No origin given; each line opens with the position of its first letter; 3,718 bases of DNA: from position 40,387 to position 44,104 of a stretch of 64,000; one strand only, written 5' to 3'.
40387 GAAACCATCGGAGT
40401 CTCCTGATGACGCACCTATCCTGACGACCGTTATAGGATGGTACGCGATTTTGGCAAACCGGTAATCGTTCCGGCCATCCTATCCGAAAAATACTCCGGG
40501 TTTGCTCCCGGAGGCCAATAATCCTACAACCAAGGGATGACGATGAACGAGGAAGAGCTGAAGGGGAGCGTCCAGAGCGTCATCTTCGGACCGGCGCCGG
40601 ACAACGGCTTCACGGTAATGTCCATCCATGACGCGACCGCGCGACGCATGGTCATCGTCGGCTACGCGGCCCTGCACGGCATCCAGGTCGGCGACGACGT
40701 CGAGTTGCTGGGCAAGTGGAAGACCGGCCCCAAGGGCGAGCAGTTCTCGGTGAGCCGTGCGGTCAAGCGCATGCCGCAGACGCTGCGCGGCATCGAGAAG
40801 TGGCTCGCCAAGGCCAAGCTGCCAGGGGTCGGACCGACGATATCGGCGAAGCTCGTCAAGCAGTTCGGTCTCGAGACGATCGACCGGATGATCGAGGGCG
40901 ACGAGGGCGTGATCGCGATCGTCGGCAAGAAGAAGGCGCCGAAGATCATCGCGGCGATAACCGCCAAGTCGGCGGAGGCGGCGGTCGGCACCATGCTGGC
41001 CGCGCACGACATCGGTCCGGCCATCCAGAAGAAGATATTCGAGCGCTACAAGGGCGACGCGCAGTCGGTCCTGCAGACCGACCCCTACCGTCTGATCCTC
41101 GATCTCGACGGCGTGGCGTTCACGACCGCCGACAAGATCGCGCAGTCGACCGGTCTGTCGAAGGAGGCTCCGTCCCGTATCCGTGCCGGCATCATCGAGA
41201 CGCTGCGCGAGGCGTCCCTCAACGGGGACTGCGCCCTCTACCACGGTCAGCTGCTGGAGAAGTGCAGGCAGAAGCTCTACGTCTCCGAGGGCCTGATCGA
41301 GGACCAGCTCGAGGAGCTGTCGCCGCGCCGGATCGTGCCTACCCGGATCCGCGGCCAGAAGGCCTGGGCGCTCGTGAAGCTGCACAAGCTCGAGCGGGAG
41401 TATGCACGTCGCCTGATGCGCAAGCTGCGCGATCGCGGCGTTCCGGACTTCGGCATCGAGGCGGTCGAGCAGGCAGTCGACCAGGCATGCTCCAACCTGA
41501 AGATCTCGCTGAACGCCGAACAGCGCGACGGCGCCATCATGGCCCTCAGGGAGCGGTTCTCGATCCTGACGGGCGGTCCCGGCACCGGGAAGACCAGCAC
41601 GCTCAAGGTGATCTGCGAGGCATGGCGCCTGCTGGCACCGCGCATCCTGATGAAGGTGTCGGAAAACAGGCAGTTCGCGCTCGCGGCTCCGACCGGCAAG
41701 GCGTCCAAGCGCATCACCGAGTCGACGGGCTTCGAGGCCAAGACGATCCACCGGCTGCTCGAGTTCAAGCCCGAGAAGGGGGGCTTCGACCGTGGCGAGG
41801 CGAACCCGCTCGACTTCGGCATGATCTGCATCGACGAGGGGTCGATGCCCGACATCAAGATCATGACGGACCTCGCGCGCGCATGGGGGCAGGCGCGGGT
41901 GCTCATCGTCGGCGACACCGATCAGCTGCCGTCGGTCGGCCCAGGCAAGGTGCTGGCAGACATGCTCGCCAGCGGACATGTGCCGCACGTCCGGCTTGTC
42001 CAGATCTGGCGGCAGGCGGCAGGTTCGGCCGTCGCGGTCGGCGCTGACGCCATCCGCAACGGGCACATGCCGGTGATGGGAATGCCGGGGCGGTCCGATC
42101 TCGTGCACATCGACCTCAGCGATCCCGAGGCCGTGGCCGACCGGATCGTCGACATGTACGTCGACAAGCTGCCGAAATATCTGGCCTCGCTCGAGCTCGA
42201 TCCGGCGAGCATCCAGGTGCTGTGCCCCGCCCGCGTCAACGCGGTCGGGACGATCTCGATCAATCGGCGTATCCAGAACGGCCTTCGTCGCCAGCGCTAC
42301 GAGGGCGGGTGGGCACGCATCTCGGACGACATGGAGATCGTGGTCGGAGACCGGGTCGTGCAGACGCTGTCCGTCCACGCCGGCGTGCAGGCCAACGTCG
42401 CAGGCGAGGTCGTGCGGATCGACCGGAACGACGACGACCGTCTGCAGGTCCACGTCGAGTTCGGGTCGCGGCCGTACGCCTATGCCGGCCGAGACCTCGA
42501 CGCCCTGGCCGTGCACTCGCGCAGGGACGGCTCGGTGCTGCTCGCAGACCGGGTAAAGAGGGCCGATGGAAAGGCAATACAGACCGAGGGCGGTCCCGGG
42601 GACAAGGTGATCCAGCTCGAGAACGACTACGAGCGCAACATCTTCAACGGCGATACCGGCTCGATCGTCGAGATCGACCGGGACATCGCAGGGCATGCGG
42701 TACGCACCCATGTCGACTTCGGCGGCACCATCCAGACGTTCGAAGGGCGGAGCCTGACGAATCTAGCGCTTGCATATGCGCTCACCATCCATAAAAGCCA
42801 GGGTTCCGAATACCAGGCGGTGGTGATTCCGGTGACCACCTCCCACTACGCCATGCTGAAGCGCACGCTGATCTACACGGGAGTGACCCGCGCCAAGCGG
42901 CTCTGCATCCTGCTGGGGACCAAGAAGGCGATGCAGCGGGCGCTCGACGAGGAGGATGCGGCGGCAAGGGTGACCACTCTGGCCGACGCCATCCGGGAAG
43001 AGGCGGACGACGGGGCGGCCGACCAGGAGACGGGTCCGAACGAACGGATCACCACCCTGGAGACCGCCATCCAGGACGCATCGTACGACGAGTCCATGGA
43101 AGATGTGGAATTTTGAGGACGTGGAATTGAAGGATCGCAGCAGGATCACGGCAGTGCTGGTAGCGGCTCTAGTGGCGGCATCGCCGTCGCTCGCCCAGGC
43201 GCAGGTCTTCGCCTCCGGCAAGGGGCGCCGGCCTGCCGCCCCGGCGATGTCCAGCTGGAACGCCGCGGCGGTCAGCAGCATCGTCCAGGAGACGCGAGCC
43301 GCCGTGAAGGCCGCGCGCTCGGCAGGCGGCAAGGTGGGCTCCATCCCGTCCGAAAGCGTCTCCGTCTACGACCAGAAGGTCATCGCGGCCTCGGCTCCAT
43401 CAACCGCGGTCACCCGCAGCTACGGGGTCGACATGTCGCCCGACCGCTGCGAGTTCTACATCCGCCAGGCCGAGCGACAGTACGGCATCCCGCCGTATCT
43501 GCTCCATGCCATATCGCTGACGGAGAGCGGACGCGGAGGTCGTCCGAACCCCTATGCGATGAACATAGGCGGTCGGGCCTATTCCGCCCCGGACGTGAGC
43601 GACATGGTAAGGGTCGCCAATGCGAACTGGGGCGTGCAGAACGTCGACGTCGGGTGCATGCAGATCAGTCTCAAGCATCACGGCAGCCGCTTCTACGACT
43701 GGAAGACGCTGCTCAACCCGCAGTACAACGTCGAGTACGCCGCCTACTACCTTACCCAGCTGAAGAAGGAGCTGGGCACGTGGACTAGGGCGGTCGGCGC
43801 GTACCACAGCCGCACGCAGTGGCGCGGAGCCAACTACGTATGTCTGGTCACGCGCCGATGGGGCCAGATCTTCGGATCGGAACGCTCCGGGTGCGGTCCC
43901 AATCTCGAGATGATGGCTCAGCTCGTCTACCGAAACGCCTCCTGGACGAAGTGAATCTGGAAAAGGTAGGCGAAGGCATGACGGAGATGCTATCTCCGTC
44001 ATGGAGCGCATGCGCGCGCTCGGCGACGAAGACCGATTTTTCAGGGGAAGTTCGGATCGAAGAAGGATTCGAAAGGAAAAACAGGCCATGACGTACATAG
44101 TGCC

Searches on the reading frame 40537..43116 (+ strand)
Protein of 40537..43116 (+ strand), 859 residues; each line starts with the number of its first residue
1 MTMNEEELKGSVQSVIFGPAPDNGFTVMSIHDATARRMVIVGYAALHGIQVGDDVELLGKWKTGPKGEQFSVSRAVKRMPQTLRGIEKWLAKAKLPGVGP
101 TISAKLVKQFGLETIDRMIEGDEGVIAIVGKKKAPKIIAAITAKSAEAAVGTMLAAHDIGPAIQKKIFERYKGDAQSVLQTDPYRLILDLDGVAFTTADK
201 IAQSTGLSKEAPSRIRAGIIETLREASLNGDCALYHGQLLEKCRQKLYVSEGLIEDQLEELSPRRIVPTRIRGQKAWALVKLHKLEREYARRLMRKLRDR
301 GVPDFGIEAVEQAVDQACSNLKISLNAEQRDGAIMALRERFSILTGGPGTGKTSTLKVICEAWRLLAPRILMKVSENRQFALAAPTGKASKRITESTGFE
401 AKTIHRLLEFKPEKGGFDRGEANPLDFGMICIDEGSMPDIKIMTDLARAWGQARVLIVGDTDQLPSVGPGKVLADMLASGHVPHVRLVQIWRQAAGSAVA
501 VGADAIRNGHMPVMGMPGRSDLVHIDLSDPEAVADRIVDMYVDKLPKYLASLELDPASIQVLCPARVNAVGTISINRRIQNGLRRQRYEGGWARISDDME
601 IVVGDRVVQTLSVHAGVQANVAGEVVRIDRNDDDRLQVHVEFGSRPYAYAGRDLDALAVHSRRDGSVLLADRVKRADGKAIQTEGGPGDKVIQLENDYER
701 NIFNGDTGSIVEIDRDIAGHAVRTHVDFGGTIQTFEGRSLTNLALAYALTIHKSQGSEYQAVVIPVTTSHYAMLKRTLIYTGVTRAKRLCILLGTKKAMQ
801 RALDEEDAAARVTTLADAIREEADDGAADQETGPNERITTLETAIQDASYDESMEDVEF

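Call 57: search_protein_families(library=pfam, proteins=[window:40537-43116:+], max_evalue=0.001)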
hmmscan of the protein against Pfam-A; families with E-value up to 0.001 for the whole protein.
window:40537-43116:+ (859 aa): 9 families
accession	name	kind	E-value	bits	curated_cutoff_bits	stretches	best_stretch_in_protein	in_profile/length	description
PF13604.12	AAA_30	-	2.2e-35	122.6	27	1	325-520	2-183/191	AAA domain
PF13245.12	AAA_19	-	2.9e-35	121.8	25.1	1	331-469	3-134/134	AAA domain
PF14490.11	HHH_RecD2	-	2.4e-23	82.3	27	1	148-232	6-91/92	ATP-dependent RecD2 DNA helicase HHH domain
PF13538.12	UvrD_C_2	-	9e-19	67.5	27.4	1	745-792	1-51/52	UvrD-like helicase C-terminal domain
PF18335.7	SH3_13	-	2.8e-11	43.4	41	1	687-716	28-57/65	ATP-dependent RecD-like DNA helicase SH3 domain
PF23139.1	OB_YrrC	-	1.2e-10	41.6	27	1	5-80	1-76/76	ATP-dependent DNA helicase YrrC, OB-fold domain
PF13086.12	AAA_11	-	9.5e-06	26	27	0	325-363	2-41/257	AAA domain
PF01443.25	Viral_helicase1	-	0.00011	22.5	21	0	729-793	161-227/228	Viral superfamily 1 RNA helicase core domain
PF14520.12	HHH_5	-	0.00086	20.2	27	0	94-141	6-55/57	Helix-hairpin-helix domain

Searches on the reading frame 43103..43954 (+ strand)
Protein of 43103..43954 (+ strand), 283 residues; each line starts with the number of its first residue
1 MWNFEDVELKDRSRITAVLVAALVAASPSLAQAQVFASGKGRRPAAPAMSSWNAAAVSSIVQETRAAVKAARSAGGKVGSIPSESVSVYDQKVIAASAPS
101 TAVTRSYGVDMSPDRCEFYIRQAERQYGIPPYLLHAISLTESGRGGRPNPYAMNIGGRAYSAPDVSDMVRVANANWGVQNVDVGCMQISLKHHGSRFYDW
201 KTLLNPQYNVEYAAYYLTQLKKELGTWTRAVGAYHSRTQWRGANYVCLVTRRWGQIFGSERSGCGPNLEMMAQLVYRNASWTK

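Call 57: search_protein_families(library=pfam, proteins=[window:43103-43954:+], max_evalue=0.001)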
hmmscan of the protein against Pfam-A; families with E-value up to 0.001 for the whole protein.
window:43103-43954:+ (283 aa): 1 family
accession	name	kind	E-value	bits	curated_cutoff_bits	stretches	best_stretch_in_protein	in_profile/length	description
PF01464.25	SLT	-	2.7e-11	43.5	21.3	1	119-236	2-96/117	Transglycosylase SLT domain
